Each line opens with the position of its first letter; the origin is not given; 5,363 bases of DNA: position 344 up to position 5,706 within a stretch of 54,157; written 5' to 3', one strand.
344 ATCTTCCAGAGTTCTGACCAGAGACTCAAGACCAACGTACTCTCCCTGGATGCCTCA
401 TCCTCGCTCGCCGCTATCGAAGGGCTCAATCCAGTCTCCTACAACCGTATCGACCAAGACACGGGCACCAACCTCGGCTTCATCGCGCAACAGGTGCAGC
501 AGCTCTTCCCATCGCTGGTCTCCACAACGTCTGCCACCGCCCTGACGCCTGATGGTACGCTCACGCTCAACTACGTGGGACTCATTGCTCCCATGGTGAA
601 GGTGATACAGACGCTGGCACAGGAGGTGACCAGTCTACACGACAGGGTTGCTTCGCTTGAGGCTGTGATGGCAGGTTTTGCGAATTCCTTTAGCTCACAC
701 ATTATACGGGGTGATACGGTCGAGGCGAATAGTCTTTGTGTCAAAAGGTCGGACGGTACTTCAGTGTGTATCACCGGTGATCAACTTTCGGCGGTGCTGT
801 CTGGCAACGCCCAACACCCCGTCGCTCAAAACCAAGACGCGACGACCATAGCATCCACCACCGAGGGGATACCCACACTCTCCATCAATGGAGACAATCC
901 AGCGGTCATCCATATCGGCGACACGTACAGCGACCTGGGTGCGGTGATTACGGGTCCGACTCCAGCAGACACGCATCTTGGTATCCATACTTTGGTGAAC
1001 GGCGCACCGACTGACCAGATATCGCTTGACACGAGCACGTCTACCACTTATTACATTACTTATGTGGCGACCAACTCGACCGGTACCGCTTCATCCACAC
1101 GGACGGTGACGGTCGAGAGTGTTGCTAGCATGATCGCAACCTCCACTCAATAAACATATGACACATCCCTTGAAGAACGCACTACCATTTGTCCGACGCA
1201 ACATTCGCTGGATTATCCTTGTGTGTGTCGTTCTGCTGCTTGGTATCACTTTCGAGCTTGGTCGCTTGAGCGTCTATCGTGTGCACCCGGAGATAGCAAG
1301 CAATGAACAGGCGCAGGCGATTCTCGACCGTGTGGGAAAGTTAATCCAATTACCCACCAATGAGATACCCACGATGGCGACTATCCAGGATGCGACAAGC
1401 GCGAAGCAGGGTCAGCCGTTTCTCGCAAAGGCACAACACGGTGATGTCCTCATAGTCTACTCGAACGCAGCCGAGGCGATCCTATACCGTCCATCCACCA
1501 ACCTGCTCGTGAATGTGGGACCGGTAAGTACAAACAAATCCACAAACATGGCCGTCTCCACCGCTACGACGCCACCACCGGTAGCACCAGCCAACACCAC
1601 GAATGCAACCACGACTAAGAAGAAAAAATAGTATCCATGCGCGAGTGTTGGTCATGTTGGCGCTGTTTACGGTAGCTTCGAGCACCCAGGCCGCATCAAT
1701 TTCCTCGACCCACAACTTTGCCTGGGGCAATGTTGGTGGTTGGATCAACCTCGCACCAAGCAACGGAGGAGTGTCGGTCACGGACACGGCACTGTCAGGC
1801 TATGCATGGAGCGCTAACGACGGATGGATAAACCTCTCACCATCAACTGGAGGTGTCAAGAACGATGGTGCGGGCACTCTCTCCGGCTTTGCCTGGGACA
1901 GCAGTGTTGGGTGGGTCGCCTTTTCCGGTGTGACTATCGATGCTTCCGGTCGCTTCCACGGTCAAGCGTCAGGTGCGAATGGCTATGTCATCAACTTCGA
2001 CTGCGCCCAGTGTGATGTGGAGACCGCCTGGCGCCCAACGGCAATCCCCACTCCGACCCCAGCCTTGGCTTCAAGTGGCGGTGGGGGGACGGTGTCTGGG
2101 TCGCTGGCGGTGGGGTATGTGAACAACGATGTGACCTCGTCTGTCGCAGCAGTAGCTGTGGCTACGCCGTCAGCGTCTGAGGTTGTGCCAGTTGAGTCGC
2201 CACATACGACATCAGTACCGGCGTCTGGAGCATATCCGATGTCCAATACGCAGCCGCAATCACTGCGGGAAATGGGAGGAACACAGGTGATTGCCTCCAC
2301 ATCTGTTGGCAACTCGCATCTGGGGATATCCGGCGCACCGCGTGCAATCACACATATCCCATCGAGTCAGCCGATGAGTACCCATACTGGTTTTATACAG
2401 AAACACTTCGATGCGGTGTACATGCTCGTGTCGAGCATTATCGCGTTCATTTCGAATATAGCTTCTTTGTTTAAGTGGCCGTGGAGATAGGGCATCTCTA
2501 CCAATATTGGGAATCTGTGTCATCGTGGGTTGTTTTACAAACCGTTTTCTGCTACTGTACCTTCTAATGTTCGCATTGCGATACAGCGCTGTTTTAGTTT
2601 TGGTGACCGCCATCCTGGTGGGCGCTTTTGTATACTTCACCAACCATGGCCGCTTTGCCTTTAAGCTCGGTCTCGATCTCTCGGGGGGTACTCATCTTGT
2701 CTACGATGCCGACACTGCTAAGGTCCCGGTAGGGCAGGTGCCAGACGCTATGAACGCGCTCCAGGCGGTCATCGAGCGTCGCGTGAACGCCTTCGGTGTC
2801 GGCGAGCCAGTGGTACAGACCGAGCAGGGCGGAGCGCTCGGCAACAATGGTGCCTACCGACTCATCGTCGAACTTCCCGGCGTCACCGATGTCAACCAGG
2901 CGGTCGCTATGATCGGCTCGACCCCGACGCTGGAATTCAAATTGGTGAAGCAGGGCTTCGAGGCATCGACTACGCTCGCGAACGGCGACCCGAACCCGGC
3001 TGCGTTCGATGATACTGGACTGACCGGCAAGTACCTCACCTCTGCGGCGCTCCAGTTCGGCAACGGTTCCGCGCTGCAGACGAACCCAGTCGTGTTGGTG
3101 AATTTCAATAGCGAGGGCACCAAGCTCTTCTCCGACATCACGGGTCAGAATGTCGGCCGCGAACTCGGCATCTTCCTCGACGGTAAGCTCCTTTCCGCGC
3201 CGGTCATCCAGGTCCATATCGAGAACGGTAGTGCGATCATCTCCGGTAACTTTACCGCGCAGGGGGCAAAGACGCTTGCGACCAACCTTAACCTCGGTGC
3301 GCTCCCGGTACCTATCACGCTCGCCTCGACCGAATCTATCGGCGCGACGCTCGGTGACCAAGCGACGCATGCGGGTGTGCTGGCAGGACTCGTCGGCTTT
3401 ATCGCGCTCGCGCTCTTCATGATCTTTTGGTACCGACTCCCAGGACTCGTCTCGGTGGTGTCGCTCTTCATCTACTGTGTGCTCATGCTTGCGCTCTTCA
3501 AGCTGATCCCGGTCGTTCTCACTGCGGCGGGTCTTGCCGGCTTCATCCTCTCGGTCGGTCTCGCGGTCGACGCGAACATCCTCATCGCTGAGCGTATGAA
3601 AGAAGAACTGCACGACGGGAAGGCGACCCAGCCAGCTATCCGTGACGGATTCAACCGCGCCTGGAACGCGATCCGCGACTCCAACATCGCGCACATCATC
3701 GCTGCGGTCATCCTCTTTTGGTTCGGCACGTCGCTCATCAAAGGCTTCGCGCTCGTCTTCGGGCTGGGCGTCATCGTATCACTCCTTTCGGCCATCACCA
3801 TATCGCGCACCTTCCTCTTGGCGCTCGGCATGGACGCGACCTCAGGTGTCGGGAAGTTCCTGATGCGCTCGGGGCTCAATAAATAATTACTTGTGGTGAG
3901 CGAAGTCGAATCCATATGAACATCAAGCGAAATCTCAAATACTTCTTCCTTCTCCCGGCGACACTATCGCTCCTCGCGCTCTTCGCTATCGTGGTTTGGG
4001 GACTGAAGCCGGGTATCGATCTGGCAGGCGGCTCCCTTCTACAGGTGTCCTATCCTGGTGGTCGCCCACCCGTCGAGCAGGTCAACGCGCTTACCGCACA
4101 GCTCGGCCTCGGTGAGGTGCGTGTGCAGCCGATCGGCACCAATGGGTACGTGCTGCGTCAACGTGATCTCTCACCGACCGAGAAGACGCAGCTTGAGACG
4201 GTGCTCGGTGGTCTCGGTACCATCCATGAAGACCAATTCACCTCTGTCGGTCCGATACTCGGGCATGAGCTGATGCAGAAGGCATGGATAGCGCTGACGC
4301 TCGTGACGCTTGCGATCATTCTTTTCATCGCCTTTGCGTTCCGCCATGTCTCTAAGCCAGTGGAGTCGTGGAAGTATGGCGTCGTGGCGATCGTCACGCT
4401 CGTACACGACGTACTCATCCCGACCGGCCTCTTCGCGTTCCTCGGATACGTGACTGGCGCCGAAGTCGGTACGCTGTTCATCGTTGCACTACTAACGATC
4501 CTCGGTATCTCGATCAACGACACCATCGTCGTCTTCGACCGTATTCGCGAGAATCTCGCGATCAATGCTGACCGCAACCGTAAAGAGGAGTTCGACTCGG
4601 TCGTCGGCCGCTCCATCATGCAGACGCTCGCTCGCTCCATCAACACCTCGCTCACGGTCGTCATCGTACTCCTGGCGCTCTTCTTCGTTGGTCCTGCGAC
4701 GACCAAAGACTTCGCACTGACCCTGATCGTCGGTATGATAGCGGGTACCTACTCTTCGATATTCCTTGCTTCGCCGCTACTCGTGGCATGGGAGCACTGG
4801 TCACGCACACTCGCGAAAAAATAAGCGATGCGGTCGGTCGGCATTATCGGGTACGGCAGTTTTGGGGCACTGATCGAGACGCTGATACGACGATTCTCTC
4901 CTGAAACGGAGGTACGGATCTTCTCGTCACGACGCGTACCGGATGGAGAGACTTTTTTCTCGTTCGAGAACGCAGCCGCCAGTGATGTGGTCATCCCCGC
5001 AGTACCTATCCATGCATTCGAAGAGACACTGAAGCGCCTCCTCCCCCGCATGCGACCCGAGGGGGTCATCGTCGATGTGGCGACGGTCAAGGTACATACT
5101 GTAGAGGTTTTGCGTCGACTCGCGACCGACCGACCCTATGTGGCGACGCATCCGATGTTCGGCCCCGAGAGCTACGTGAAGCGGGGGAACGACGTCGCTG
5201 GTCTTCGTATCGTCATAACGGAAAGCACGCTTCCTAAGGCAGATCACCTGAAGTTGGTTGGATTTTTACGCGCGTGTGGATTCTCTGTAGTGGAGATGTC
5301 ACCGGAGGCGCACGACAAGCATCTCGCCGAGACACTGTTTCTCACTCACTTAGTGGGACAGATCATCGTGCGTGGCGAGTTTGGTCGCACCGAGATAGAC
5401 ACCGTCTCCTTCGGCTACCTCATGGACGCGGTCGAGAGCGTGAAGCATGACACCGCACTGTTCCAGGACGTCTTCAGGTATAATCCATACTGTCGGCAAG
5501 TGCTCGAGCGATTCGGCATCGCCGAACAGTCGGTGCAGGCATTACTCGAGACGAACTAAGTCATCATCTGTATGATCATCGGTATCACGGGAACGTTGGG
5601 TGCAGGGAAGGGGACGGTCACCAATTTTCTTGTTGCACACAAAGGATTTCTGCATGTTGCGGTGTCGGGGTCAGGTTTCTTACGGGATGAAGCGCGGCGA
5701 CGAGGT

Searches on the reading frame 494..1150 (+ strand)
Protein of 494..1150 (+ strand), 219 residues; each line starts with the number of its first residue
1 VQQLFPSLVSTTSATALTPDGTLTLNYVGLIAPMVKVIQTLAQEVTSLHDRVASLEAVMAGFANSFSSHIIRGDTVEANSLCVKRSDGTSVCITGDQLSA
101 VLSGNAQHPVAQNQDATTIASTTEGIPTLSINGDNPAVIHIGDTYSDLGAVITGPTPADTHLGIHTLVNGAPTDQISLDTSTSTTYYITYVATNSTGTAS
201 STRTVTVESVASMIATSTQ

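Call 80: search_protein_families(library=pfam, proteins=[window:494-1150:+], max_evalue=0.001)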
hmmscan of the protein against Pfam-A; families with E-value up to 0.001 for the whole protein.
window:494-1150:+ (219 aa): 1 family
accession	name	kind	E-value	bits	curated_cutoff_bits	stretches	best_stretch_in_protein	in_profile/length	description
PF16403.11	Bact_surface_Ig-like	-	8e-08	32.7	27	1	130-207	2-71/71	Bacterial surface protein, Ig-like domain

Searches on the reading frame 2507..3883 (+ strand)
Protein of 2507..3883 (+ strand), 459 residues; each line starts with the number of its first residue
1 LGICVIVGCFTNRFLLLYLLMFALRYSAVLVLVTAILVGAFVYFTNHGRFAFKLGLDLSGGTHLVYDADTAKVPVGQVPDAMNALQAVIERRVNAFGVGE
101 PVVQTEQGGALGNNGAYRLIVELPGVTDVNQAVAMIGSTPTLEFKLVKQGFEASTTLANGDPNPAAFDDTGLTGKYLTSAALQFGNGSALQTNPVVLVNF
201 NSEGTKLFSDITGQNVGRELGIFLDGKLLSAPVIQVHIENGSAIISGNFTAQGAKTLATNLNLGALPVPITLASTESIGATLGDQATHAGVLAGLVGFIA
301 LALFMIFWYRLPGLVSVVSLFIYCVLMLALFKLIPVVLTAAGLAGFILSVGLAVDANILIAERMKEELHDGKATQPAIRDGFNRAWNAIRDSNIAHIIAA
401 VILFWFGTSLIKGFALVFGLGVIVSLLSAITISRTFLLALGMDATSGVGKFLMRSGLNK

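Call 80: search_protein_families(library=pfam, proteins=[window:2507-3883:+], max_evalue=0.001)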
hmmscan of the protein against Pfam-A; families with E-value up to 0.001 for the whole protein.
window:2507-3883:+ (459 aa): 5 families
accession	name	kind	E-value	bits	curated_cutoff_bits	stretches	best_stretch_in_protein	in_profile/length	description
PF22599.2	SecDF_P1_head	-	6.5e-27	94.1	27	1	165-268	13-114/114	SecDF, P1 head subdomain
PF21760.3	SecD_1st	-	7.8e-17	60.9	27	1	83-148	2-59/60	Protein translocase subunit SecDF, P1 domain, N-terminal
PF02355.23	SecD_SecF_C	-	2.6e-13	50.2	20.5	1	272-441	15-187/189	Protein export membrane protein SecD/SecF, C-terminal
PF03176.21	MMPL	-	2.1e-09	37.2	20.5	1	316-440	177-302/333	MMPL family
PF07549.19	Sec_GG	-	0.00041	20.2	20.3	1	52-71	8-27/28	SecD/SecF GG Motif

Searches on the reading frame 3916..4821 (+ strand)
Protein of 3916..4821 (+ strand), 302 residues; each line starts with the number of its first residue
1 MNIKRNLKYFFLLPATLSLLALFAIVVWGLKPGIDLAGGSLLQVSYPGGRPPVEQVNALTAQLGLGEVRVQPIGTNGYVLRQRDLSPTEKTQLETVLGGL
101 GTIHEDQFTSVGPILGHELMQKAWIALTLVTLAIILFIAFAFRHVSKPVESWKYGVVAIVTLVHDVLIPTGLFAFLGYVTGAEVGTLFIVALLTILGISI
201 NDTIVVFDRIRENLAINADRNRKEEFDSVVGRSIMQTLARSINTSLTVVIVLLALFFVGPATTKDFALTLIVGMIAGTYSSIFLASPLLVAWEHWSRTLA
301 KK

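Call 80: search_protein_families(library=pfam, proteins=[window:3916-4821:+], max_evalue=0.001)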
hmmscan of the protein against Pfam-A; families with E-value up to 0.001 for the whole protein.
window:3916-4821:+ (302 aa): 2 families
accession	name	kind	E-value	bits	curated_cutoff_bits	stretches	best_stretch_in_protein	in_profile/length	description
PF02355.23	SecD_SecF_C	-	1e-50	172.2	20.5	1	103-293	13-187/189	Protein export membrane protein SecD/SecF, C-terminal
PF07549.19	Sec_GG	-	0.00062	19.7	20.3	0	27-46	5-24/28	SecD/SecF GG Motif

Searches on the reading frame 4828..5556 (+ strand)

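Call 80: search_protein_families(library=pfam, proteins=[window:4828-5556:+], max_evalue=0.001)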
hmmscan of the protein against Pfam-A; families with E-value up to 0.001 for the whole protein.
window:4828-5556:+ (243 aa): 2 families
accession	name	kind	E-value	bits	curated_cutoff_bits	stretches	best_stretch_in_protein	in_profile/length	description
PF02153.23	PDH_N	-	4e-14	52.8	26.5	1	46-116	40-110/154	Prephenate dehydrogenase, nucleotide-binding domain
PF03807.23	F420_oxidored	-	4.1e-05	24.5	21.6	1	4-85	2-92/94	NADP oxidoreductase coenzyme F420-dependent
